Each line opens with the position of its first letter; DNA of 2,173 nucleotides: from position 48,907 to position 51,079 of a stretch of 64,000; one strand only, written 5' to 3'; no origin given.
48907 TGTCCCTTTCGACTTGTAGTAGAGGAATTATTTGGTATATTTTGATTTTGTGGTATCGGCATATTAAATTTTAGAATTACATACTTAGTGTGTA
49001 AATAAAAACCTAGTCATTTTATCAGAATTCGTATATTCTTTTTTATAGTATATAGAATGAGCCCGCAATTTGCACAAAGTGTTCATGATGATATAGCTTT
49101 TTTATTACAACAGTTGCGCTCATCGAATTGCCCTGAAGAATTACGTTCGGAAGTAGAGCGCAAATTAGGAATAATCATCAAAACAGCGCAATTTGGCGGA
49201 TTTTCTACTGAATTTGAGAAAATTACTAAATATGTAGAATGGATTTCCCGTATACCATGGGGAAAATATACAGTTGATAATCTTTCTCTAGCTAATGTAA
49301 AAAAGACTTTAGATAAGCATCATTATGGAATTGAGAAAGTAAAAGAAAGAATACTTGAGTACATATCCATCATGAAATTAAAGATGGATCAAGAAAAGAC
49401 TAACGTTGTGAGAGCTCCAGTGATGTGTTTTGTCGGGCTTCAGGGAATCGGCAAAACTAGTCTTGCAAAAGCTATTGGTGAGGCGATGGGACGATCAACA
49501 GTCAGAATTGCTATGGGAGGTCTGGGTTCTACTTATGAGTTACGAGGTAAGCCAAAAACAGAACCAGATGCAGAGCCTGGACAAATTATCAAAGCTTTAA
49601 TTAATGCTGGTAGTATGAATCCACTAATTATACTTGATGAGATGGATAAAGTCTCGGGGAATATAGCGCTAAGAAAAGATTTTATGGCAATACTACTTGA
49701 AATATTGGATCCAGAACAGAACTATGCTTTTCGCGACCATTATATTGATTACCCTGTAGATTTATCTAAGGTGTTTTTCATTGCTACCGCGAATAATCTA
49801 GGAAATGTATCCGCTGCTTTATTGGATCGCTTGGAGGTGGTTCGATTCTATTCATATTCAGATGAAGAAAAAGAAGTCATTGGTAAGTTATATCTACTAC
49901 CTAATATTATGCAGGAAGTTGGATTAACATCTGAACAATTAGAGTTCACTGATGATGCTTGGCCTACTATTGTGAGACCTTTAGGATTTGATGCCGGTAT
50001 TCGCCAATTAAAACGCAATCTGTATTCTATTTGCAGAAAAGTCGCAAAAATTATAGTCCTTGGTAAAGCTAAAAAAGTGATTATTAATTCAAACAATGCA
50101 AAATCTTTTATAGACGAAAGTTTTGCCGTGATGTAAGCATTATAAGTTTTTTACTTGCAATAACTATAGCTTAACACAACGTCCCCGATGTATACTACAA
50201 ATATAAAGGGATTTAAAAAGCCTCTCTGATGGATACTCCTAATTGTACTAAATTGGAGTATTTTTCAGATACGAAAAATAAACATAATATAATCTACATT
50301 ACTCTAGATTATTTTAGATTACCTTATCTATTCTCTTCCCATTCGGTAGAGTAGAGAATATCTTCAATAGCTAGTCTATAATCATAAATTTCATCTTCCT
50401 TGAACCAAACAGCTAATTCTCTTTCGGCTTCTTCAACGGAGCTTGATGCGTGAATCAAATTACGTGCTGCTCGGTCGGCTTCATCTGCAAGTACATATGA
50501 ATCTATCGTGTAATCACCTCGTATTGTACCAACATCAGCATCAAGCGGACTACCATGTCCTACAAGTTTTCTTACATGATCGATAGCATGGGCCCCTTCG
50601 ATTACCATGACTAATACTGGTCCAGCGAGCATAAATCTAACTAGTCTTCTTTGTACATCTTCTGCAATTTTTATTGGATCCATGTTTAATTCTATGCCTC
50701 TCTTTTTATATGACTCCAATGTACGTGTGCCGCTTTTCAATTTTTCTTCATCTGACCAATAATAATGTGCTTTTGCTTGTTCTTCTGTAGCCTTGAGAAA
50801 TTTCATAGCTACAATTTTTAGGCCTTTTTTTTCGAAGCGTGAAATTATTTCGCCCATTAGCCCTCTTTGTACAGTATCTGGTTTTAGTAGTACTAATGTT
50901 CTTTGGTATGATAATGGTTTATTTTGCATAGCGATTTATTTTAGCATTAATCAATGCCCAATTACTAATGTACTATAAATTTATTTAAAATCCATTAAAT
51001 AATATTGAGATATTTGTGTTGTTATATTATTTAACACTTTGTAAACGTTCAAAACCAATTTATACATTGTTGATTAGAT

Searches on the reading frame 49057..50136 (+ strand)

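Call 29: search_protein_families(library=pfam, proteins=[window:49057-50136:+], max_evalue=1)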
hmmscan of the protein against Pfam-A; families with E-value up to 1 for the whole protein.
window:49057-50136:+ (359 aa): 14 families
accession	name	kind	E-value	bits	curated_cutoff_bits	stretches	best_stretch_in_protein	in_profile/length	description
PF00004.35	AAA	-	3.4e-17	63.6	21.2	1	123-264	1-128/131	ATPase family associated with various cellular activities (AAA)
PF22667.2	Lon_lid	-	4.9e-13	49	27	1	287-340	2-56/57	Lon protease AAA+ ATPase lid domain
PF07728.20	AAA_5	-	4.8e-05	23.8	22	1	123-259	2-139/139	AAA domain (dynein-related subfamily)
PF13401.12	AAA_22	-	0.00012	22.8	27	1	120-219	5-110/130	AAA domain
PF07724.20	AAA_2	-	0.0016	18.9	27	1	123-246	6-124/166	AAA domain (Cdc48 subfamily)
PF01695.23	IstB_IS21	-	0.02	14.8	24.1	1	80-197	59-163/238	IstB-like ATP binding protein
PF08298.17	AAA_PrkA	-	0.066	12.7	25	1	87-149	58-114/358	PrkA AAA domain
PF03193.22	RsgA_GTPase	-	0.14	12.4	30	1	112-148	98-134/174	RsgA GTPase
PF00493.29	MCM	-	0.14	11.7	23.3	1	80-200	17-134/224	MCM P-loop domain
PF05496.18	RuvB_N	-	0.15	12.2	27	1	121-147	34-60/159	Holliday junction DNA helicase RuvB P-loop domain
PF02367.23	TsaE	-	0.17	12.3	26.6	1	119-147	20-48/128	Threonylcarbamoyl adenosine biosynthesis protein TsaE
PF13191.12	AAA_16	-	0.2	12.6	32.6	1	121-151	25-55/167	AAA ATPase domain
PF06414.18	Zeta_toxin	-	0.2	11.5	22.3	1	115-151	10-49/199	Zeta toxin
PF05729.18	NACHT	-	0.27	11.5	26.7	1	122-146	2-26/167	NACHT domain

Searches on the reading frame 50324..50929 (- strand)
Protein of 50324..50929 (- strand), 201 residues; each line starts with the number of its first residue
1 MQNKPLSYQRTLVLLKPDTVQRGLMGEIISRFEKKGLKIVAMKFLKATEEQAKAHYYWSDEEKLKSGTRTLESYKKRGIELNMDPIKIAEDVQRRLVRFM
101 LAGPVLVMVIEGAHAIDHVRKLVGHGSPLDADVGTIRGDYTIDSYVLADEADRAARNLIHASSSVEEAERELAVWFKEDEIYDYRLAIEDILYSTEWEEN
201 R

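Call 86: search_protein_families(library=pfam, proteins=[window:50324-50929:-], max_evalue=0.001)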
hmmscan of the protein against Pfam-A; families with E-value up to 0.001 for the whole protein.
window:50324-50929:- (201 aa): 1 family
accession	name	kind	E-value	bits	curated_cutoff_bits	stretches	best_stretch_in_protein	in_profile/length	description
PF00334.24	NDK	-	3.2e-41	140.8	27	2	94-181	58-135/135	Nucleoside diphosphate kinase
